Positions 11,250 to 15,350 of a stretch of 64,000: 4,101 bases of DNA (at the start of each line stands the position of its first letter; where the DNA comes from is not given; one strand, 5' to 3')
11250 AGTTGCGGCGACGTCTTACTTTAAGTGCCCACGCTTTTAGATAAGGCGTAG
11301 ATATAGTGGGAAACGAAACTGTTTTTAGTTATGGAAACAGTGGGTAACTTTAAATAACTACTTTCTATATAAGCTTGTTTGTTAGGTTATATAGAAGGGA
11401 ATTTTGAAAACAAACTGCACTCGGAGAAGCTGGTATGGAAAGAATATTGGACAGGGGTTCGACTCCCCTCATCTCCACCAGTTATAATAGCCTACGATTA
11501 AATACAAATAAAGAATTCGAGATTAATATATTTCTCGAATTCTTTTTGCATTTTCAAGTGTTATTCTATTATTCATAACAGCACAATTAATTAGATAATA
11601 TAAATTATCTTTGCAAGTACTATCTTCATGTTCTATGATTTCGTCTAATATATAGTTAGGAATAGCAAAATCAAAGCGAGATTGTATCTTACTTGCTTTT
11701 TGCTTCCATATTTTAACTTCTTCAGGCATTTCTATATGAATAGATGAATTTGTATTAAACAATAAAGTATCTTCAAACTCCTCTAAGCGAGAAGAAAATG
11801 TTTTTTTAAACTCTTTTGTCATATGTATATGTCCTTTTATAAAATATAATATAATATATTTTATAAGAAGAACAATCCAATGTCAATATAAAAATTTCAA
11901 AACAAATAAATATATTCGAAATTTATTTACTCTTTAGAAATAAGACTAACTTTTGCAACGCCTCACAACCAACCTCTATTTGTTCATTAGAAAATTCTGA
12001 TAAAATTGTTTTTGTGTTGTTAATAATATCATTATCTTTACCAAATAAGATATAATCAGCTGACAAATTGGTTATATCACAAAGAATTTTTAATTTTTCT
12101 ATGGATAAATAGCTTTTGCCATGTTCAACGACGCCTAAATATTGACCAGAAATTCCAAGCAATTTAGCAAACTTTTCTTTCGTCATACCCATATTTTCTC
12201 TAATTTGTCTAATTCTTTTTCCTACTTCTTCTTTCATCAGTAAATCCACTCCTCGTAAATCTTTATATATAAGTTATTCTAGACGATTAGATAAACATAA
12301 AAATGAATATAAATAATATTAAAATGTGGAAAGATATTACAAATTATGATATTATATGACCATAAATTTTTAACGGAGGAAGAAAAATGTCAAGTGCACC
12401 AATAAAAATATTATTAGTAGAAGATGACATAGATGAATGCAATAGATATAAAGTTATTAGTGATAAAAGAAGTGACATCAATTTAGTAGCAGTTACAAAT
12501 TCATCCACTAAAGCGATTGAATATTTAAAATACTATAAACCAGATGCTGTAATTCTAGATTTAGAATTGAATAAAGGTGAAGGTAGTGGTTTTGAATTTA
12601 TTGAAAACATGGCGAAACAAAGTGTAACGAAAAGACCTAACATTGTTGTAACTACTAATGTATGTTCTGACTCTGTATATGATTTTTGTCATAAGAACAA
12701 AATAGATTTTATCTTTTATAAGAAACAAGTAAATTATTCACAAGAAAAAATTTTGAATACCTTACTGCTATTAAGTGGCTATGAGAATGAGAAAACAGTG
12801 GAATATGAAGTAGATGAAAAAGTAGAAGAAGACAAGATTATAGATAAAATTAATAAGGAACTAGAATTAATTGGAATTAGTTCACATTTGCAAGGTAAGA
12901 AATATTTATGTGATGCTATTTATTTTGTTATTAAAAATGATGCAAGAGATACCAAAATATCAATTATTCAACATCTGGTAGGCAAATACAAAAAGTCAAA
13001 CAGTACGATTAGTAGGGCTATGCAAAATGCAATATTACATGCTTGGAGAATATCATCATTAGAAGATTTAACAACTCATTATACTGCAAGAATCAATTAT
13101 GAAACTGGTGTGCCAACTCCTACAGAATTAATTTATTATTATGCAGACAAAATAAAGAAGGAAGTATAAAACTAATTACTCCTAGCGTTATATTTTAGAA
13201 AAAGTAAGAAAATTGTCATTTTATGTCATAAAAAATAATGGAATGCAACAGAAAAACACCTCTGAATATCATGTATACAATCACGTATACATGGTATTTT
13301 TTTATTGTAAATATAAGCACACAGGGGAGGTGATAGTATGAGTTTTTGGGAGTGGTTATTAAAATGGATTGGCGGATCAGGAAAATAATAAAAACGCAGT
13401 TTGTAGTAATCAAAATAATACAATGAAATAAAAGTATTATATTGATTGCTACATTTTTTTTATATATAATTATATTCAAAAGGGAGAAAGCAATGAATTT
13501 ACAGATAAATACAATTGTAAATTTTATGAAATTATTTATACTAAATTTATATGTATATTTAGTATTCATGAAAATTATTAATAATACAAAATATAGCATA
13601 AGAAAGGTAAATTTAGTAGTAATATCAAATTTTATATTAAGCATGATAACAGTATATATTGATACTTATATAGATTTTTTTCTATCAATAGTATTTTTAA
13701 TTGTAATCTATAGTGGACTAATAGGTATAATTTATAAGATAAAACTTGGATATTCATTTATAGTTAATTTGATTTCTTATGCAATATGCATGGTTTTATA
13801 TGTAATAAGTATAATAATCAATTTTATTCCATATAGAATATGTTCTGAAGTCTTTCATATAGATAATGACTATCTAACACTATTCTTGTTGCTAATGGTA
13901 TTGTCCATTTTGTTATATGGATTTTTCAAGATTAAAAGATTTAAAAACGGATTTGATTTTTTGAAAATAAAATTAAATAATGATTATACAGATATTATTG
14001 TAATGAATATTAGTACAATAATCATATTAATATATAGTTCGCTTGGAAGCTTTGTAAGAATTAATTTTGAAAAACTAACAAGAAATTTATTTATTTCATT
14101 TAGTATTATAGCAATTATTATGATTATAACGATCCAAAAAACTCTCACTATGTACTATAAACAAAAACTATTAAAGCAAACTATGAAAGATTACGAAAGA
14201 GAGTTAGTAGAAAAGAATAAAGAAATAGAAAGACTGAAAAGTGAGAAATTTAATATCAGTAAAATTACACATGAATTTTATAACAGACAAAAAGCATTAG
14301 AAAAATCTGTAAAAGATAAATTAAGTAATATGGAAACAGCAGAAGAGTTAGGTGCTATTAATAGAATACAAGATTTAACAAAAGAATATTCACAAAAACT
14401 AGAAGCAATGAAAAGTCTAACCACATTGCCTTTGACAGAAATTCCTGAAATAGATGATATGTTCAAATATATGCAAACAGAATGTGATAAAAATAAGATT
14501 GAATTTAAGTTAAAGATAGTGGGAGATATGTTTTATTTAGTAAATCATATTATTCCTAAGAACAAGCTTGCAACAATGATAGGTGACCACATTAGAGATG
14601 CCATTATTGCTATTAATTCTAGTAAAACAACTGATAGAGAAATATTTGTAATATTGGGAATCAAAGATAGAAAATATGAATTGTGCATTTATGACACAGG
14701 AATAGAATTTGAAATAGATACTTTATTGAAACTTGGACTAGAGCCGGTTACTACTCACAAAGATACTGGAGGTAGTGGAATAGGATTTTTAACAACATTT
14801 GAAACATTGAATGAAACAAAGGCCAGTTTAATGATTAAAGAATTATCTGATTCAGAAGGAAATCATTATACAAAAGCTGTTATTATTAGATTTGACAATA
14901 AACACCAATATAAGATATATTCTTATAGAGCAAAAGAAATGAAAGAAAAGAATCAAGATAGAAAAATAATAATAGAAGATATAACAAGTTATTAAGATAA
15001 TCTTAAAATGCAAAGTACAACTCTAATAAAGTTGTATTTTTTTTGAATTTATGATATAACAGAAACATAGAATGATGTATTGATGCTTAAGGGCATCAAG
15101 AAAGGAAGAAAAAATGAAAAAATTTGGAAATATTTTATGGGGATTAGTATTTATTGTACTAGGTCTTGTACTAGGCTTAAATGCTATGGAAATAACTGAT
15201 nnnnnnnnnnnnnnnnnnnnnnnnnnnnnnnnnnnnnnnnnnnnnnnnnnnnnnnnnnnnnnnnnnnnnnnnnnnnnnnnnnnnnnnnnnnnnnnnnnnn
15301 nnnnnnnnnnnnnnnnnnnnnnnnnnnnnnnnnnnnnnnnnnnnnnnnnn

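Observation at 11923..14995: Spo0A-paralog response regulator + 16-aa Trp-rich peptide + AgrC-type histidine kinase locus next to tmRNA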

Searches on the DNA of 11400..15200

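Call 65: search_rna_families(source=window, start=11400, end=15200, threshold=evalue, max_evalue=1)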
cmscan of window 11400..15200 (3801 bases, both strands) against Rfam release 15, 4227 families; matches with E-value up to 1: 2.
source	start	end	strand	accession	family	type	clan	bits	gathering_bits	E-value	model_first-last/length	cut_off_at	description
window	11400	11480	+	RF00023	tmRNA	Gene;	CL00001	56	47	1.7e-20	292-374/374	5'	transfer-messenger RNA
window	11498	11553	-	RF03881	mir-59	Gene; miRNA;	-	22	80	0.39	1-66/66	no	mir-59 microRNA precursor family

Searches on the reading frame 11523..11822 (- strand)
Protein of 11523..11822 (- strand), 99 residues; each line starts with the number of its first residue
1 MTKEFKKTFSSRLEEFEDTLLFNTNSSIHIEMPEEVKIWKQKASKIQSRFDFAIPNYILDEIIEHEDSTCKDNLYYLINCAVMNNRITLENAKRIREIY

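Call 4: search_protein_families(library=pfam, proteins=[window:11523-11822:-], max_evalue=1)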
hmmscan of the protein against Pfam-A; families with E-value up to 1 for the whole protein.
window:11523-11822:- (99 aa): 1 family
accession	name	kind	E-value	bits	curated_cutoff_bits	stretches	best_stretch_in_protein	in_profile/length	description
PF16485.10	PLN_propep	-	0.11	12.7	28.1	1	54-68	4-18/43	Protealysin propeptide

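Call 5: search_protein_families(library=ncbifam, proteins=[window:11523-11822:-], max_evalue=1)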
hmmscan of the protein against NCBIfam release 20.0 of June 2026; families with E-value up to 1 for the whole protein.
window:11523-11822:- (99 aa): 0 families

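Call 79: search_protein_families(library=phrogs, proteins=[window:11523-11822:-], max_evalue=0.01)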
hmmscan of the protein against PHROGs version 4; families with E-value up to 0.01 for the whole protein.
window:11523-11822:- (99 aa): 1 family
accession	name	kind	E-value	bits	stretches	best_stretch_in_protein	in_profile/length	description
phrog_9084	-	DNA, RNA and nucleotide metabolism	0.0083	17.2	0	6-67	52-110/187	homing endonuclease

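Call 80: search_protein_families(library=padloc, proteins=[window:11523-11822:-], max_evalue=0.01)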
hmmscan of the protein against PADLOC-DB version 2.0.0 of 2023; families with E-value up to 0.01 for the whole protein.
window:11523-11822:- (99 aa): 0 families

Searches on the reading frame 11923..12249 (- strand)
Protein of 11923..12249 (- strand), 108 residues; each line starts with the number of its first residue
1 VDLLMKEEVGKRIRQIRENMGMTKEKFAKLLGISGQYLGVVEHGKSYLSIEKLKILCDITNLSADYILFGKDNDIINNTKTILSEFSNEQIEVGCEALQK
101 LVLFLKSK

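Call 4: search_protein_families(library=pfam, proteins=[window:11923-12249:-], max_evalue=1)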
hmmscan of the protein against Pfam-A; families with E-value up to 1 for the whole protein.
window:11923-12249:- (108 aa): 9 families
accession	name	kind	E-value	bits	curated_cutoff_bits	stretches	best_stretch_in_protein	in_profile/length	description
PF01381.28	HTH_3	-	8.6e-12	45.4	23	1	13-67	1-55/55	Helix-turn-helix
PF12844.13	HTH_19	-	2.6e-10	40.5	30.2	1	10-72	1-63/64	Helix-turn-helix domain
PF13560.12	HTH_31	-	3.7e-07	30.8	27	1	9-64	2-58/64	Helix-turn-helix domain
PF13443.12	HTH_26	-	8.6e-05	23.1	22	1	12-62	1-52/63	Cro/C1-type HTH DNA-binding domain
PF13413.12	HTH_25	-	0.043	14.1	24.6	1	13-44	2-33/62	Helix-turn-helix domain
PF18488.6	WYL_3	-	0.044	14.6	25.3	1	21-36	15-30/63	WYL domain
PF24852.1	DUF7726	-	0.14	12.7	26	1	9-36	10-37/73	Domain of unknown function (DUF7726)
PF20432.4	Xre-like-HTH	-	0.22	12.3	25.8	1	13-34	15-36/63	Antitoxin Xre-like helix-turn-helix domain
PF19719.4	DUF6213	-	0.24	12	27.7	1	25-48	13-37/66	Family of unknown function (DUF6213)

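Call 5: search_protein_families(library=ncbifam, proteins=[window:11923-12249:-], max_evalue=1)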
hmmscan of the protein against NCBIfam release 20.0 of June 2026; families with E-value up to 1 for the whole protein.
window:11923-12249:- (108 aa): 19 families
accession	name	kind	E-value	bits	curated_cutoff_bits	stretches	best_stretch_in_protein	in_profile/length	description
NF006015.0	PRK08154.1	subfamily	6.8e-10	38.6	204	1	7-99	29-123/314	anaerobic benzoate catabolism transcriptional regulator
NF041951.1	phage_RstR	subfamily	4.2e-08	33.4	80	1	9-80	3-75/108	RstR family transcriptional repressor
TIGR03070.1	couple_hipB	subfamily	6.9e-08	32.3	71.65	1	8-61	2-55/58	type II toxin-antitoxin system Y4mF family antitoxin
NF038139.1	Reg_Aceta_RamB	equivalog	1.4e-07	30.6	700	1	9-101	3-95/465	acetate metabolism transcriptional regulator RamB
NF007257.0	PRK09706.1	subfamily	2.4e-07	30.7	101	1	7-77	4-74/135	transcriptional repressor DicA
NF041575.1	antitoxPezA_Strep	equivalog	5.8e-07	29.6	290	1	9-66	2-59/158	type II toxin-antitoxin system antitoxin PezA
NF041677.1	trans_regClgR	equivalog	1.9e-06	27.9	170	1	1-82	1-82/113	transcriptional regulator ClgR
NF007408.0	PRK09943.1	equivalog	1e-05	25.1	211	1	9-98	8-93/185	HTH-type transcriptional regulator PuuR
NF047948.1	male_kill_WMK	equivalog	0.00017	21.1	300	1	7-67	4-64/300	WO male-killing family protein Wmk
TIGR03830.1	CxxCG_CxxCG_HTH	subfamily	0.00027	20.8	61.8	1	8-46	65-103/127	type II TA system antitoxin MqsA family protein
TIGR00270.2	TIGR00270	equivalog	0.00039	20.3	110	1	6-49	73-116/159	multiprotein bridging factor aMBF1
NF003055.0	PRK03975.1-2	equivalog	0.0043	16.8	122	1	13-102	17-106/140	putative transcriptional regulator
NF052239.1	antitox_spr1629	equivalog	0.0064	15.6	335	1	9-71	3-65/377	spr1629 family repressor/antitoxin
TIGR02612.1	mob_myst_A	hypoth_equivalog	0.011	15.6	122.6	1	13-43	30-60/150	mobile mystery protein A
NF058600.1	TransRegSco1979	equivalog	0.029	13.4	350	1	9-58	9-58/280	Sco1979 family transcriptional regulator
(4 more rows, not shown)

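Call 79: search_protein_families(library=phrogs, proteins=[window:11923-12249:-], max_evalue=0.01)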
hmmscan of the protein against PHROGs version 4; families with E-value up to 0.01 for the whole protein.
window:11923-12249:- (108 aa): 21 families
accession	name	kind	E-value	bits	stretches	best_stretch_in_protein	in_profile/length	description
phrog_8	-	transcription regulation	9e-16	59.2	1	5-87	73-150/346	transcriptional regulator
phrog_3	-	transcription regulation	8.4e-12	46.6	1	5-81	85-161/430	transcriptional repressor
phrog_4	-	transcription regulation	4.3e-10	40.1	1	5-80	133-204/400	transcriptional repressor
phrog_2439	-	transcription regulation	1.2e-07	31.9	1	10-75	9-73/367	transcriptional regulator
phrog_147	-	transcription regulation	2.8e-06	28.6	1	5-57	1-54/100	transcriptional regulator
phrog_2967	-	transcription regulation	2.8e-06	28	1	5-82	7-83/225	transcriptional regulator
phrog_5823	-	transcription regulation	3.3e-06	27.5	1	5-62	3-61/404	transcriptional regulator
phrog_2328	-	transcription regulation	4.9e-06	27.3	1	7-73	14-80/128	transcriptional repressor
phrog_1373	-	transcription regulation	5.1e-06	27.6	1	9-73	64-128/166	transcriptional regulator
phrog_2104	-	unknown function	3.7e-05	24.9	1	11-45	42-76/103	-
phrog_38149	-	unknown function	0.00018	22.5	1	1-46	1-46/190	-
phrog_3557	-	transcription regulation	0.00022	22.4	1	10-83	15-87/142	transcriptional regulator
phrog_1994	-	DNA, RNA and nucleotide metabolism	0.00029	21.8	1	12-82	3-73/170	DNA binding protein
phrog_7396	-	unknown function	0.00033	21.4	1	9-75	16-84/227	-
phrog_27318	-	unknown function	0.00046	20.5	1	5-101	1-97/289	-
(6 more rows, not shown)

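Call 80: search_protein_families(library=padloc, proteins=[window:11923-12249:-], max_evalue=0.01)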
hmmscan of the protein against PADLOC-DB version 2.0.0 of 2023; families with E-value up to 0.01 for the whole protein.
window:11923-12249:- (108 aa): 17 families
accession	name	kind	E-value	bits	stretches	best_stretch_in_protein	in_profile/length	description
PDLC02926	HTH_VI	-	2.8e-11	41.5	1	9-81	2-74/92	-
PDLC04775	PDC-M69A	-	1.2e-09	36.6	1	7-99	6-98/113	-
PDLC03665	Control_protein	-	4.7e-07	28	1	9-54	9-55/77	control protein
PDLC03947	RmrA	-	5.3e-07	26.8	1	7-78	10-81/383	-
PDLC03953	RmrA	-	4.5e-06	24.1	1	6-66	3-63/373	-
PDLC03664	Control_protein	-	9.3e-06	24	1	9-52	14-57/74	control protein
PDLC03954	RmrA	-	1.4e-05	22.2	1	9-80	11-80/380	-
PDLC03951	RmrA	-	1.7e-05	21.9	1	10-68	10-68/400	-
PDLC03666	Control_protein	-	3.9e-05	22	1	5-57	3-55/77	control protein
PDLC04142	capH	-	6.6e-05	21.9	1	5-71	3-69/103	capH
PDLC03944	RmrA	-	0.00011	19.4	1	9-75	7-73/384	-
PDLC03949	RmrA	-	0.00084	16.3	1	11-79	5-72/363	-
PDLC03671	Control_protein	-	0.00092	17.4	1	5-67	11-73/84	control protein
PDLC03536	REase_II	-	0.00098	16.8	1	7-64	9-66/237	Type II restriction enzyme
PDLC03952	RmrA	-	0.0013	15.7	1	9-73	23-87/395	-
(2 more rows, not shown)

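Call 82: search_solved_structures(query=window:11923-12249:-, max_evalue=0.001, show_alignments=1)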
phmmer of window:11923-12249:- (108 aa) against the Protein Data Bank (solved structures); distinct sequences matched with E-value up to 0.001: 6.
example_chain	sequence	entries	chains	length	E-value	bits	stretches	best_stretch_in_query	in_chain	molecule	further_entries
2p5t_A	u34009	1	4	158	6.8e-06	29.2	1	9-76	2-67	Putative transcriptional regulator PezA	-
7t5u_A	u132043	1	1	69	1.5e-05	28.1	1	8-68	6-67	Helix-turn-helix domain-containing protein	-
2b5a_A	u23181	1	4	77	0.00016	24.8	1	4-65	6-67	C.BclI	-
8tac_A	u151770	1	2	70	0.00022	24.4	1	6-61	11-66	DBP48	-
1y7y_A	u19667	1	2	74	0.00042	23.5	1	9-55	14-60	C.AhdI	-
1y9q_A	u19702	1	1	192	0.00065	22.9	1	2-80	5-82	transcriptional regulator, HTH_3 family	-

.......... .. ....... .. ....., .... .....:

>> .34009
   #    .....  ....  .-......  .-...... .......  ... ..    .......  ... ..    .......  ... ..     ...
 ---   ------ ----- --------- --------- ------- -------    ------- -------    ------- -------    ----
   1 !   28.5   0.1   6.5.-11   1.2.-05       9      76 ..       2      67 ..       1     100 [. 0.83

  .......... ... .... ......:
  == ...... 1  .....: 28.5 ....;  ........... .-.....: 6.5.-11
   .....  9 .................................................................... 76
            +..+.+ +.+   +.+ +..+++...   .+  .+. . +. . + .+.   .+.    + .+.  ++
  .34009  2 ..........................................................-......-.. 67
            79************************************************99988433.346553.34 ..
